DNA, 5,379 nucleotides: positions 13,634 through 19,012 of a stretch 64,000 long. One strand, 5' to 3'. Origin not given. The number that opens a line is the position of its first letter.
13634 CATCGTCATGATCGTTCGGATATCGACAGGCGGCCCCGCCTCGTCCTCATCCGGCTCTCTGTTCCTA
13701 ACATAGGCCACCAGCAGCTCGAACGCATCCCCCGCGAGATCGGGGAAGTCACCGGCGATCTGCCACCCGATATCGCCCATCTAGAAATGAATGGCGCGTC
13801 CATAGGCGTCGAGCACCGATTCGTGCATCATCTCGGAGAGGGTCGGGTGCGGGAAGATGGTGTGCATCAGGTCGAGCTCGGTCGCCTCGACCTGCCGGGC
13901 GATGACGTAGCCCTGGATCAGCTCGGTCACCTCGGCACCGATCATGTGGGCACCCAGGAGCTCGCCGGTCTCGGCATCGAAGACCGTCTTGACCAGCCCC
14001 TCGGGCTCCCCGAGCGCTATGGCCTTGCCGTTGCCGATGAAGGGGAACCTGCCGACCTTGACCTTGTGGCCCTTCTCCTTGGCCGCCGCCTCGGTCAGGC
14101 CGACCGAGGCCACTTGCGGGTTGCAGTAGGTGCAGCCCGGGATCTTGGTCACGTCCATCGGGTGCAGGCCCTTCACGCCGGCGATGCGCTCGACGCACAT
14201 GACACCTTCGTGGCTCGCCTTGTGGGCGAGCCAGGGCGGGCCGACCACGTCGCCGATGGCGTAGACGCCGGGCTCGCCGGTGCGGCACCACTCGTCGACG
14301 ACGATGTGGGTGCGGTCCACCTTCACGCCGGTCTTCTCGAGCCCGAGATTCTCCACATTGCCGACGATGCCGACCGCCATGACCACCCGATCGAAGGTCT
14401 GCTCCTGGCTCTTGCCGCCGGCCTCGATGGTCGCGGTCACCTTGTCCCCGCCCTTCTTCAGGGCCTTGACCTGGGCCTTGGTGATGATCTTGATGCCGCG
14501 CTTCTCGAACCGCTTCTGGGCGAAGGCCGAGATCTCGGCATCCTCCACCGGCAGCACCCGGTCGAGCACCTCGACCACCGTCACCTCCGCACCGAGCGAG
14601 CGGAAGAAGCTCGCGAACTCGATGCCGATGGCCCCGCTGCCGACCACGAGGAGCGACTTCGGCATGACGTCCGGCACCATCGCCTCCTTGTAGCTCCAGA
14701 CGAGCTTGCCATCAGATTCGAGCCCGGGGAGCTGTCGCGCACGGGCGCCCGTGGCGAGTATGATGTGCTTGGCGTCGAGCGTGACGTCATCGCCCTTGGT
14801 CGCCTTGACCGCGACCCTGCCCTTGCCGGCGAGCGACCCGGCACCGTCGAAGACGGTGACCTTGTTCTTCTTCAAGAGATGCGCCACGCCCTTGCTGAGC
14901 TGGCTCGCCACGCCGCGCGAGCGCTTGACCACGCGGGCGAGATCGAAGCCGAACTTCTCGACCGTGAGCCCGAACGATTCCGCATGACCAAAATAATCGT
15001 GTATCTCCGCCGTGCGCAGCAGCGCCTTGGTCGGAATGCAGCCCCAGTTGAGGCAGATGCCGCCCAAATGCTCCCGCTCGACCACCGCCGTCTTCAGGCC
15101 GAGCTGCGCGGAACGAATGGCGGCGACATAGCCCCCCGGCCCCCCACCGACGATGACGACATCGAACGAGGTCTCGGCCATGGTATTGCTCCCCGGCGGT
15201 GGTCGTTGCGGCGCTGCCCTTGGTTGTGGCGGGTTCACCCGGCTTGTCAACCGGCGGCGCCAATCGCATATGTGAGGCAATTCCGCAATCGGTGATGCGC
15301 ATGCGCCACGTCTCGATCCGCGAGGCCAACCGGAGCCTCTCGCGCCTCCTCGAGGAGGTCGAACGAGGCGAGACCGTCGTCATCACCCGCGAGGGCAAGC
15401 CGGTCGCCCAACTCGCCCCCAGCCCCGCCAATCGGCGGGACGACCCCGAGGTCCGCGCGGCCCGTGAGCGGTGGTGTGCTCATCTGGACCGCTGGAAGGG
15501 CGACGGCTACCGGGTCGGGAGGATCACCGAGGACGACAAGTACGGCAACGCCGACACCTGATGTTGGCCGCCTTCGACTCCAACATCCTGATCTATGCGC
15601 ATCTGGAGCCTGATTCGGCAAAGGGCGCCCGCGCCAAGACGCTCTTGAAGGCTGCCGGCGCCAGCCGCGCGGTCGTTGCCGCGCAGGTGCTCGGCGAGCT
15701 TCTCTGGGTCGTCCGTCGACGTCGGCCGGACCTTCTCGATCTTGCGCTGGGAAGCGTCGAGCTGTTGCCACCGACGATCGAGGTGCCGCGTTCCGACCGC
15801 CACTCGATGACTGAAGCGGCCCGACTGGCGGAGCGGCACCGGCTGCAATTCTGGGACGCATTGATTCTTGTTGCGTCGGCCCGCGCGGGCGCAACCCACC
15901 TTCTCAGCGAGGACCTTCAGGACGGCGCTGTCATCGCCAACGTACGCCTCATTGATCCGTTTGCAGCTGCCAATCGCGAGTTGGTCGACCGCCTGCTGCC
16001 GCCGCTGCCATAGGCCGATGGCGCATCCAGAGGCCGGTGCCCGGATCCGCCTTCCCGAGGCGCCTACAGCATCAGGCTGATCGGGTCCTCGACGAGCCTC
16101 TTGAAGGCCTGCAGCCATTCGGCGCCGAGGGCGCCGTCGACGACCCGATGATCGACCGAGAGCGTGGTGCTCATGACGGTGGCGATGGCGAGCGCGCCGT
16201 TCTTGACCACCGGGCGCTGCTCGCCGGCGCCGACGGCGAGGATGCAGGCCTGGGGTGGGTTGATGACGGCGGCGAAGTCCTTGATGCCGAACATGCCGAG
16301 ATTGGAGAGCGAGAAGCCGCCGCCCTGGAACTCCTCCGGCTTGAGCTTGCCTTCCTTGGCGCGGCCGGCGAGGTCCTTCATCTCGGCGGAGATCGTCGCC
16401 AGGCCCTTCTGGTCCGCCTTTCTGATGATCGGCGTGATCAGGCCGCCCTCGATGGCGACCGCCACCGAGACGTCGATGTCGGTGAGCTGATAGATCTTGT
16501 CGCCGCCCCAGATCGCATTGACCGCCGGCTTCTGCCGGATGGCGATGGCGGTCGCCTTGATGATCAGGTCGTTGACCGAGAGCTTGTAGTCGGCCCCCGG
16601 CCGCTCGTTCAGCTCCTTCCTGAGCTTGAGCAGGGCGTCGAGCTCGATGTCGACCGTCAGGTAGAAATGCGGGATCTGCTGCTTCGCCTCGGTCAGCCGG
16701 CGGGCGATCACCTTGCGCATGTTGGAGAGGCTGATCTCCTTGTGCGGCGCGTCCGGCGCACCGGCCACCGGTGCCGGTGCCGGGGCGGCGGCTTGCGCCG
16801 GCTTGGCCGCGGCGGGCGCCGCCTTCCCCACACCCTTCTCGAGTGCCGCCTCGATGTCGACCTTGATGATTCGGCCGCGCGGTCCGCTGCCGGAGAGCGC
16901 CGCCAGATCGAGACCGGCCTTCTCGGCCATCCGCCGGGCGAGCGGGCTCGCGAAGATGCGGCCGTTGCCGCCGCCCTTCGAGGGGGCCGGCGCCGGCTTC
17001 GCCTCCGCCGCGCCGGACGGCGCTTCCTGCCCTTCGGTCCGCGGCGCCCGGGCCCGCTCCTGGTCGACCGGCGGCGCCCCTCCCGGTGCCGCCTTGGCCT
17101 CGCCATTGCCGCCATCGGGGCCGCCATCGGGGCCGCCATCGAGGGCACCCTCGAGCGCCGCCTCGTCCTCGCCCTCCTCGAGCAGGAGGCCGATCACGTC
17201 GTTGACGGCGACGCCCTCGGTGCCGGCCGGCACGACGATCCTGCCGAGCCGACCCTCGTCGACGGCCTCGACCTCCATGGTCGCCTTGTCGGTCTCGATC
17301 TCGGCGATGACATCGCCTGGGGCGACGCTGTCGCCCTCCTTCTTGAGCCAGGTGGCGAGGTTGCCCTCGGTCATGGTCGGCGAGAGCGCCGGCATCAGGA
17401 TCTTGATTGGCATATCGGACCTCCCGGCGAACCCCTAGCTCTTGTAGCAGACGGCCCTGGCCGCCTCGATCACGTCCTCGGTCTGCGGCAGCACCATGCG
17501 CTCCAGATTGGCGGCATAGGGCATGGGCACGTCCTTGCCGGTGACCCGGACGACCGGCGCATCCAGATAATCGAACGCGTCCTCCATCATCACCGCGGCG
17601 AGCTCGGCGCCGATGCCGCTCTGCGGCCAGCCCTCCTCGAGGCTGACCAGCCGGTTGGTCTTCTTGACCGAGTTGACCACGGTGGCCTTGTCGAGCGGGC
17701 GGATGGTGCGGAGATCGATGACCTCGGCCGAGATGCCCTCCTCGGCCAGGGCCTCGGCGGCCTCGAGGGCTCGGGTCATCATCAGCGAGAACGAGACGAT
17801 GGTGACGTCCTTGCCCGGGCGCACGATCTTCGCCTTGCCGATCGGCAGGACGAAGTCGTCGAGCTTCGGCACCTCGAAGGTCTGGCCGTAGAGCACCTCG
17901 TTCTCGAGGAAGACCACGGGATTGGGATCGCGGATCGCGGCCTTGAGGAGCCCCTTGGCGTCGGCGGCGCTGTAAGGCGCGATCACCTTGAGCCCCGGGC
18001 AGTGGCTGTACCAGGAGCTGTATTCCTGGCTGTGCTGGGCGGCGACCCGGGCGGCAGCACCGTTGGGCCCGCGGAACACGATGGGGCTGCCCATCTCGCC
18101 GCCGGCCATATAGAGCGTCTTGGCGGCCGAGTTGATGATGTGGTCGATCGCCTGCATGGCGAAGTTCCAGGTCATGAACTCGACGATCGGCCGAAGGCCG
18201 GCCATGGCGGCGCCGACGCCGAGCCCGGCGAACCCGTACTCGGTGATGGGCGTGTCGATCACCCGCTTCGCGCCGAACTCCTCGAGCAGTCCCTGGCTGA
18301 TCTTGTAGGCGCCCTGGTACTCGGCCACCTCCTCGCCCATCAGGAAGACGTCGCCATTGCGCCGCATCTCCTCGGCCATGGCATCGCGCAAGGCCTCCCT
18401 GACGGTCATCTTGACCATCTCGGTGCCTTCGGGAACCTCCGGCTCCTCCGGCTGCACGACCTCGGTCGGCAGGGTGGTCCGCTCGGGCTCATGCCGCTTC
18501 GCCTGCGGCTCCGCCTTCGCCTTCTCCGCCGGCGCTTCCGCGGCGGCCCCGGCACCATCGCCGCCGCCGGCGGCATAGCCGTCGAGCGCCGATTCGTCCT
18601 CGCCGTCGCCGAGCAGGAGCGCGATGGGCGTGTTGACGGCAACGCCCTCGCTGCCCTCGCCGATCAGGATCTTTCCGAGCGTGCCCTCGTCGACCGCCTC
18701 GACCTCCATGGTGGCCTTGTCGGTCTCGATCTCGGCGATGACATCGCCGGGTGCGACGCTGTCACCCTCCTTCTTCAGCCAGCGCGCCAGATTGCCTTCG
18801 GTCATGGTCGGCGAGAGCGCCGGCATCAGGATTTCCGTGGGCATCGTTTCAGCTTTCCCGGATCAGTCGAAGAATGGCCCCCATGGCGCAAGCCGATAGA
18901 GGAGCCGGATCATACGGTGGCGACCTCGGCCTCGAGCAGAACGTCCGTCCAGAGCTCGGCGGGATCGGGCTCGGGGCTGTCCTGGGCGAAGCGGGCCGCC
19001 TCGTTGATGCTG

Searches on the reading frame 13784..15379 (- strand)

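Call 87: search_protein_families(library=pfam, proteins=[window:13784-15379:-], max_evalue=0.00001)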
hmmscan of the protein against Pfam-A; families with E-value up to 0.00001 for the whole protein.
window:13784-15379:- (532 aa): 10 families
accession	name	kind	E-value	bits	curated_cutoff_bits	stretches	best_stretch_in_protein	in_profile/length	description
PF07992.20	Pyr_redox_2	-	5.2e-71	239.9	26.1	1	72-392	1-291/291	Pyridine nucleotide-disulphide oxidoreductase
PF02852.28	Pyr_redox_dim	-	2.6e-37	127.8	25.3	1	413-521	1-109/110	Pyridine nucleotide-disulphide oxidoreductase, dimerisation domain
PF00070.33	Pyr_redox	-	1.7e-26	93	22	1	243-315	2-75/82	Pyridine nucleotide-disulphide oxidoreductase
PF13738.12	Pyr_redox_3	-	4.4e-16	59.4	30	1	75-376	1-305/305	Pyridine nucleotide-disulphide oxidoreductase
PF12831.13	FAD_oxidored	-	4e-08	33.4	27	1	73-108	1-37/416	FAD dependent oxidoreductase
PF13450.12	NAD_binding_8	-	3.4e-07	30.9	21.9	0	76-110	1-36/68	NAD(P)-binding Rossmann-like domain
PF00890.30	FAD_binding_2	-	3.9e-07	30.1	20.4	1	73-111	1-39/414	FAD binding domain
PF01266.30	DAO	-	5e-07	30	27.9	0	287-363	155-233/353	FAD dependent oxidoreductase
PF03486.20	HI0933_like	-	8.2e-07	29.1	50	0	73-103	2-32/244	HI0933-like protein Rossmann domain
PF01134.28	GIDA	-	2.5e-06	27.2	22.1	1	73-212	1-150/391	Glucose inhibited division protein A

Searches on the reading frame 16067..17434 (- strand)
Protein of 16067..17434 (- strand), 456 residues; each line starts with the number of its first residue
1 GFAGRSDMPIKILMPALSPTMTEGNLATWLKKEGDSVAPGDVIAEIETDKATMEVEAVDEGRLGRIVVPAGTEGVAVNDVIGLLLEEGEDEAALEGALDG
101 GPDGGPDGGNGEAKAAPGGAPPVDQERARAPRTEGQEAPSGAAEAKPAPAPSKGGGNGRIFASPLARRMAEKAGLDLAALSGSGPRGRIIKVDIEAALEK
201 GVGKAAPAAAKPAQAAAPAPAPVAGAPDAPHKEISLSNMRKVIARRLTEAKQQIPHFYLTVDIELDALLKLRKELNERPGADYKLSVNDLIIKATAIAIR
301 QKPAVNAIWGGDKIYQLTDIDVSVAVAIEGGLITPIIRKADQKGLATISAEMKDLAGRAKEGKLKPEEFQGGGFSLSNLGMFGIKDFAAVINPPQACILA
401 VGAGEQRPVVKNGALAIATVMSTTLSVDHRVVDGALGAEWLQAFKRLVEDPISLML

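Call 87: search_protein_families(library=pfam, proteins=[window:16067-17434:-], max_evalue=0.00001)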
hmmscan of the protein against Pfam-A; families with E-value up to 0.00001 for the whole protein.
window:16067-17434:- (456 aa): 3 families
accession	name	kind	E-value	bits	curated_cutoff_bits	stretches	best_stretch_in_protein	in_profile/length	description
PF00198.28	2-oxoacid_dh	-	1.9e-84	283.2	23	1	231-456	4-232/232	2-oxoacid dehydrogenases acyltransferase (catalytic domain)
PF00364.28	Biotin_lipoyl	-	5.7e-17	61.7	22.1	1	12-82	3-71/73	Biotin-requiring enzyme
PF02817.22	E3_binding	-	8.9e-15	55.1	23.7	1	160-195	1-36/36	e3 binding domain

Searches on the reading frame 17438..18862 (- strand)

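Call 87: search_protein_families(library=pfam, proteins=[window:17438-18862:-], max_evalue=0.00001)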
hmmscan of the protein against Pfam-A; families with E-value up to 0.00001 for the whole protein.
window:17438-18862:- (475 aa): 3 families
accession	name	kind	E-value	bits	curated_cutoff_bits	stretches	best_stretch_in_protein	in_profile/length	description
PF02780.25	Transketolase_C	-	2.8e-46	156.9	25.9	1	342-464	1-124/124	Transketolase, C-terminal domain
PF02779.29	Transket_pyr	-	1.6e-45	155.4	27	1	151-325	2-172/174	Transketolase, pyrimidine binding domain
PF00364.28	Biotin_lipoyl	-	1.3e-18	67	22.1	1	10-82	2-72/73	Biotin-requiring enzyme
